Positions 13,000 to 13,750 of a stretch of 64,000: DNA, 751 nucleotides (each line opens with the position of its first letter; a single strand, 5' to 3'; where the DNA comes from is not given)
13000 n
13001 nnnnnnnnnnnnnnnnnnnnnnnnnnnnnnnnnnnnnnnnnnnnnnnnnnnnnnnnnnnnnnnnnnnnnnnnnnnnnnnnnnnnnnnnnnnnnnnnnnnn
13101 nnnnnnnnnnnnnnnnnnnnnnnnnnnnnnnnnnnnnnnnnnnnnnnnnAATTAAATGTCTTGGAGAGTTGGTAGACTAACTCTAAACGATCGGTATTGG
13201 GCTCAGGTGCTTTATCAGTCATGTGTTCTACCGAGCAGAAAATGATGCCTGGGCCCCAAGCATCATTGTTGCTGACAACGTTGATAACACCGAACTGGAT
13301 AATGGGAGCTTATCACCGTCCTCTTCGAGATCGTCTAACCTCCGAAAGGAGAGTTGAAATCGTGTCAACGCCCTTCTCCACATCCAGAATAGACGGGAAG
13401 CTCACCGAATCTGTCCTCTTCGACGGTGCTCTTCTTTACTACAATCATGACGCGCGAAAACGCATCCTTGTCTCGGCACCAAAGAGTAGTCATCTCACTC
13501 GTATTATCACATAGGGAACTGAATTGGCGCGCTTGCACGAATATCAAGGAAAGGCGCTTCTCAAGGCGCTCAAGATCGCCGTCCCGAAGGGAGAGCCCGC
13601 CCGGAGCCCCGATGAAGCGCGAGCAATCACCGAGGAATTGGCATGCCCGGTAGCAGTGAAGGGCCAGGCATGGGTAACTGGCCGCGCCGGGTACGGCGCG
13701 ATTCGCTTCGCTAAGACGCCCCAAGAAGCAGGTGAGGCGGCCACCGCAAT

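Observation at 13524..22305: Eight-gene operon-like cluster joining citryl-CoA synthetase/lyase-like genes to a homoaconitase-type hydro-lyase, an IDH/HICDH-type dehydrogenase, PrpD and a thioesterase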

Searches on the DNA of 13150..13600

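Call 72: search_rna_families(source=window, start=13150, end=13600, threshold=evalue, max_evalue=10)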
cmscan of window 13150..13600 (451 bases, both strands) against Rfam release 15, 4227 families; matches with E-value up to 10: 1.
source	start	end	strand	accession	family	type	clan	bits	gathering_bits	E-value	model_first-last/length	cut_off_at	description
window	13216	13279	-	RF01646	ceN63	Gene; snRNA; snoRNA; CD-box;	-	17.1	65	0.98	1-69/69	no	Caenorhabditis snoRNA ceN63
